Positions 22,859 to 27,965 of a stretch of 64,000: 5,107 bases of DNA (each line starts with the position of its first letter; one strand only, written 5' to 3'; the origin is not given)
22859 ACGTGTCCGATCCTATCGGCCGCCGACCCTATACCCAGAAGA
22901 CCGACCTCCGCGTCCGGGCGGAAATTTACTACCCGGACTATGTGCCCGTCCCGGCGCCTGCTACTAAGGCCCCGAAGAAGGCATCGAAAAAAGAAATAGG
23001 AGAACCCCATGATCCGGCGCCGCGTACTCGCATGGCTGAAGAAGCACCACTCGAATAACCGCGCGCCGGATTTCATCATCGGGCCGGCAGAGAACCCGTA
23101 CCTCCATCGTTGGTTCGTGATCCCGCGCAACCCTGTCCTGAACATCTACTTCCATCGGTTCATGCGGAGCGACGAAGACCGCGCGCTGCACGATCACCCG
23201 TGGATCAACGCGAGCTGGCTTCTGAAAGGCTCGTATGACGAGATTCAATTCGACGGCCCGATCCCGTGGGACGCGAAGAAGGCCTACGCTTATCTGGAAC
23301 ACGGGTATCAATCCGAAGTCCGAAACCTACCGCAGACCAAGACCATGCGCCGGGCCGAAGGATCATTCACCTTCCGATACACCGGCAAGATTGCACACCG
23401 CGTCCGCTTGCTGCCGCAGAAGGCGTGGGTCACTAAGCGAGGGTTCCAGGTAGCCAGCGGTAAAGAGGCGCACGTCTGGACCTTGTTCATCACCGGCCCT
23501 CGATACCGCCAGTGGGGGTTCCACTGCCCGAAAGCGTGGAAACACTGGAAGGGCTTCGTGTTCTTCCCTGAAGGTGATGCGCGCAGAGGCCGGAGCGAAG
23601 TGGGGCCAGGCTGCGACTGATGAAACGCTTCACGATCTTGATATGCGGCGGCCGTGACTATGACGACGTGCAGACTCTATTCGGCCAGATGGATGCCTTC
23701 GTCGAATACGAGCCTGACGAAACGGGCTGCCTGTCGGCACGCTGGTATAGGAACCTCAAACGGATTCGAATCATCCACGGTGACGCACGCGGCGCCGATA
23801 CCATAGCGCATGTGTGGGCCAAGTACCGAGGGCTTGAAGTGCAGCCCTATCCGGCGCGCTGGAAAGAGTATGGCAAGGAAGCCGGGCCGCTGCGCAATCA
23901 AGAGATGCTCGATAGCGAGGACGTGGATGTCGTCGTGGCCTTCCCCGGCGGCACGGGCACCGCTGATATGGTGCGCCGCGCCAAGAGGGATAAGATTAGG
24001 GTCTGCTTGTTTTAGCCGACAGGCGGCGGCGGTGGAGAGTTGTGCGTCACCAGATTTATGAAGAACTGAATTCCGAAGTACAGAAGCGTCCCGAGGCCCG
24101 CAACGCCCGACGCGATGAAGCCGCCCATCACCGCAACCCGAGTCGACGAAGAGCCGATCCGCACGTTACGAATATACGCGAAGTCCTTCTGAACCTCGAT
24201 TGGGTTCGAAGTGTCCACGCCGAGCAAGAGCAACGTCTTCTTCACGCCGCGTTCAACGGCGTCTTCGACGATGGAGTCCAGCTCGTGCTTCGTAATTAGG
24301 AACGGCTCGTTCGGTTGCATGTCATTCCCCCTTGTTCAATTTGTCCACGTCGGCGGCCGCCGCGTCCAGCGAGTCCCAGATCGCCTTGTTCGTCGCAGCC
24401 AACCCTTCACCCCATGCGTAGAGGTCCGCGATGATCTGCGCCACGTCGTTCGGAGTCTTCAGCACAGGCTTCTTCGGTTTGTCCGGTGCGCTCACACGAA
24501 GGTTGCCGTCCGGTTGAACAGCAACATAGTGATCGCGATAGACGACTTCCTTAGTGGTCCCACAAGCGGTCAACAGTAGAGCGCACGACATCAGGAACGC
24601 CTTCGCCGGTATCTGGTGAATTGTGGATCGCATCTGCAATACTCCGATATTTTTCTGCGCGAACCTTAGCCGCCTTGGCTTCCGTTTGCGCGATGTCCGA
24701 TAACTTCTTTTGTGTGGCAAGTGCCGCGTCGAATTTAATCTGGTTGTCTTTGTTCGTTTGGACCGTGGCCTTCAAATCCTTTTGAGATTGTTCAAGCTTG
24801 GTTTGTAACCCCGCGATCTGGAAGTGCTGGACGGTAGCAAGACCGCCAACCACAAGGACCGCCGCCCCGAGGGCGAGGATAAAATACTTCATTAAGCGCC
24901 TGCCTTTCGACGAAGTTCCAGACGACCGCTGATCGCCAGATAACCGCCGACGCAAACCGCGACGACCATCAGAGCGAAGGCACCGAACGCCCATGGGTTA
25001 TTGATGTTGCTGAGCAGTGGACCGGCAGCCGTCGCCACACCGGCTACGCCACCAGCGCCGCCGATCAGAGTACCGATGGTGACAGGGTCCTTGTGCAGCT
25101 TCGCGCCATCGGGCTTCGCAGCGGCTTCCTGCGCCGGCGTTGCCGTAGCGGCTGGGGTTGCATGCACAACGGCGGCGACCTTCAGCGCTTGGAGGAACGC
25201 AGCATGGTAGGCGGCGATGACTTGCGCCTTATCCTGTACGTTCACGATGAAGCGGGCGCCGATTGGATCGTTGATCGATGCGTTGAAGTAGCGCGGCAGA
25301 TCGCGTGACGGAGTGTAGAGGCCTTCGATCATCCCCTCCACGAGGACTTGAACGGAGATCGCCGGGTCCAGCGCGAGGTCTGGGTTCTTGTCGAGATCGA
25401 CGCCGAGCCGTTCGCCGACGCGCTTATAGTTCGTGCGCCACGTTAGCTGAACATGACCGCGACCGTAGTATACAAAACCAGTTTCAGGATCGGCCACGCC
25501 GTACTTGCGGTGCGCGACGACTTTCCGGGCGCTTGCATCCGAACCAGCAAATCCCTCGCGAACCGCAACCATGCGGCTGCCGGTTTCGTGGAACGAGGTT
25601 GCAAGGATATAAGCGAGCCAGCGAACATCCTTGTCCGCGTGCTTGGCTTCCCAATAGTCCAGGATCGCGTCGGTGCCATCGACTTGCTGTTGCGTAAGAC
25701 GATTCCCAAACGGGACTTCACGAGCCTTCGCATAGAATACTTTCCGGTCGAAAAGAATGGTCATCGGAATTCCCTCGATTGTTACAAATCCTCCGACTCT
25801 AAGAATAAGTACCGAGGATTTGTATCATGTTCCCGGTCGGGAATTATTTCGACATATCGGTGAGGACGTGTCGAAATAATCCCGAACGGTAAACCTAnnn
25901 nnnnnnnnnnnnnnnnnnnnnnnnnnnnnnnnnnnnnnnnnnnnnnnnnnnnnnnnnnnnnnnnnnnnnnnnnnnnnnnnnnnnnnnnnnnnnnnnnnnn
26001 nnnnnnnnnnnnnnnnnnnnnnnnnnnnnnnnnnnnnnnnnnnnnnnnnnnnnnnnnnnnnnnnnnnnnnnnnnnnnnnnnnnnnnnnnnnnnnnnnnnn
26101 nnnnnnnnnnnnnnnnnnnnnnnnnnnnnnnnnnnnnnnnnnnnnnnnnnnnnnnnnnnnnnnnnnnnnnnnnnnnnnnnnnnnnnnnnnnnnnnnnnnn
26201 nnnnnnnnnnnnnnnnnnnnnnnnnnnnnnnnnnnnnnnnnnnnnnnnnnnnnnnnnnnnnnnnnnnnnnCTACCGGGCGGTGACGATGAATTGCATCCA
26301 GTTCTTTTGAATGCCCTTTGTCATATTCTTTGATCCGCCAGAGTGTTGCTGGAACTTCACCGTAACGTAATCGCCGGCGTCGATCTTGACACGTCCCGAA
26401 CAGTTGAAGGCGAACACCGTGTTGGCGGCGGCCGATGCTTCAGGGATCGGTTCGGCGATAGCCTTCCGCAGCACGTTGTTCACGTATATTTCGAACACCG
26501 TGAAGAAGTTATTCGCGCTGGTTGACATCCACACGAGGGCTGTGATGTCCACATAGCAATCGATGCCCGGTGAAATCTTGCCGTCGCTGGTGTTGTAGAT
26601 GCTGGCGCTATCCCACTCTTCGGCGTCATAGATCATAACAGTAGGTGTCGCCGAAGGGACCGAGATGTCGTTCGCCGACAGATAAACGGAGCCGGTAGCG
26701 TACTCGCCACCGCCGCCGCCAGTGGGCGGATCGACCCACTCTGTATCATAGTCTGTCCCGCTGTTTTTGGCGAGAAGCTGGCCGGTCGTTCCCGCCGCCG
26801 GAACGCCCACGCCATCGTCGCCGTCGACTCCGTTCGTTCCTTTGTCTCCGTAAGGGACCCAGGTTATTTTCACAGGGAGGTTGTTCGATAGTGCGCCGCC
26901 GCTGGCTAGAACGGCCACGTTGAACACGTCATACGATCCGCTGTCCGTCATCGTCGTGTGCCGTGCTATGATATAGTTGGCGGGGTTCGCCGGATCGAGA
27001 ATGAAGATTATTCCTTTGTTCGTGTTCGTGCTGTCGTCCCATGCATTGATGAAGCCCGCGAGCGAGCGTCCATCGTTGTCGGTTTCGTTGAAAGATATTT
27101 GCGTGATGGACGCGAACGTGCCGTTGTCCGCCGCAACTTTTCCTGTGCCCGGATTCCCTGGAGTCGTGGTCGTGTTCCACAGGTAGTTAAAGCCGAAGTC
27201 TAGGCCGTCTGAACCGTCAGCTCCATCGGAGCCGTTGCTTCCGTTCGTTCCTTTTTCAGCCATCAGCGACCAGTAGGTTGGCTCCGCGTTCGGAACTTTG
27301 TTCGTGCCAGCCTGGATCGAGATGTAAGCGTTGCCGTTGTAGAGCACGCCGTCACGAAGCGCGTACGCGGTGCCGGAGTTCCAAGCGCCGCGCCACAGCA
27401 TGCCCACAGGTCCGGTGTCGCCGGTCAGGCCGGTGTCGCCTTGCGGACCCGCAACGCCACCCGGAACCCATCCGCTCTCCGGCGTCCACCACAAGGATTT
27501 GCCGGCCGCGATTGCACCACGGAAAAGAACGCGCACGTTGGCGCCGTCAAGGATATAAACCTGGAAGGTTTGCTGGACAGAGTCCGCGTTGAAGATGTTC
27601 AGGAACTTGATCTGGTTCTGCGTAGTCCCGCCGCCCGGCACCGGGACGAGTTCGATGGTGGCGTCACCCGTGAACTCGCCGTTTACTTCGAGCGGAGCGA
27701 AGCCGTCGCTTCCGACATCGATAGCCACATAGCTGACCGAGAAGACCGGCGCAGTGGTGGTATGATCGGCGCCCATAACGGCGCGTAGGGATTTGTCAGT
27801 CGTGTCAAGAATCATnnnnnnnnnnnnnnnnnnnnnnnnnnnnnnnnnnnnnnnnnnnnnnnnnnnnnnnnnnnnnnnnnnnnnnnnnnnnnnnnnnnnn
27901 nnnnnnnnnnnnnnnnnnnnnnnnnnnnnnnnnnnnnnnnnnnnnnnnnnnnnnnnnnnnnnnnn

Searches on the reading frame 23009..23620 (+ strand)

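Call 13: search_protein_families(library=phrogs, proteins=[window:23009-23620:+], max_evalue=0.001)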
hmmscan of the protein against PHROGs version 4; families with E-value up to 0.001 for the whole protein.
window:23009-23620:+ (203 aa): 1 family
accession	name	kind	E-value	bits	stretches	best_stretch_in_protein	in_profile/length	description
phrog_4786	-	other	1e-43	150.8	1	13-189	23-162/252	cysteine dioxygenase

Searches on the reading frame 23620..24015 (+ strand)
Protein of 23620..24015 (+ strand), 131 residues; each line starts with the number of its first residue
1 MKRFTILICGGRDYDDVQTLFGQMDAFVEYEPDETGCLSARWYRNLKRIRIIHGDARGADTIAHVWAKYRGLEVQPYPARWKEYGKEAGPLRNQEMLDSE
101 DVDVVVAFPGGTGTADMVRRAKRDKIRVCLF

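Call 29: search_protein_families(library=pfam, proteins=[window:23620-24015:+], max_evalue=0.01)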
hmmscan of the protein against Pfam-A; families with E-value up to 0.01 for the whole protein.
window:23620-24015:+ (131 aa): 1 family
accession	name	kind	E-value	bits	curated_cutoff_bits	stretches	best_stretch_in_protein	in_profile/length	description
PF10686.14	YAcAr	-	1.5e-13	50.8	28.2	1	6-84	3-66/66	YspA, cpYpsA-related SLOG family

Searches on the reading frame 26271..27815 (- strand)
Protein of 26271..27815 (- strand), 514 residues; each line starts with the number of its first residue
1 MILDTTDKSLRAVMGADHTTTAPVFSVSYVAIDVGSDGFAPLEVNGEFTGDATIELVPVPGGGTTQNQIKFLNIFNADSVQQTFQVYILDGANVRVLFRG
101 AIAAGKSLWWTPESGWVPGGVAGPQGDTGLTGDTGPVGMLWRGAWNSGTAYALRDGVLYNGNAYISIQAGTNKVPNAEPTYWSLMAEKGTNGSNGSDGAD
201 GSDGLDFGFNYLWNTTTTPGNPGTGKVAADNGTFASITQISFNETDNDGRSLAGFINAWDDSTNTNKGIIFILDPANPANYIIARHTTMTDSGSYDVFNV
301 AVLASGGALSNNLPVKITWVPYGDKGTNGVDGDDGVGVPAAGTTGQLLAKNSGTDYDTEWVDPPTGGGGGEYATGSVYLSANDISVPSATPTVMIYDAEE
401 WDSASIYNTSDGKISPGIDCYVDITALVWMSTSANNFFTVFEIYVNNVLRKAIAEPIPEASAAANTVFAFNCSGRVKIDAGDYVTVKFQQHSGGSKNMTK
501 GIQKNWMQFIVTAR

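Call 13: search_protein_families(library=phrogs, proteins=[window:26271-27815:-], max_evalue=0.001)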
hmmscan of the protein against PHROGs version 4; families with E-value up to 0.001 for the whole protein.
window:26271-27815:- (514 aa): 4 families
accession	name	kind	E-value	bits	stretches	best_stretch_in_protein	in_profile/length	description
phrog_5073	-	tail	1.6e-17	64.7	1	119-204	192-276/519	tail fiber protein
phrog_29268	-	unknown function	3.6e-11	42.9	1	119-210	338-427/653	-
phrog_26419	-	tail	0.00025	20.7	1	142-199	160-217/567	tail fiber protein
phrog_26246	-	tail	0.00069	19.9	1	120-265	104-240/329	tail protein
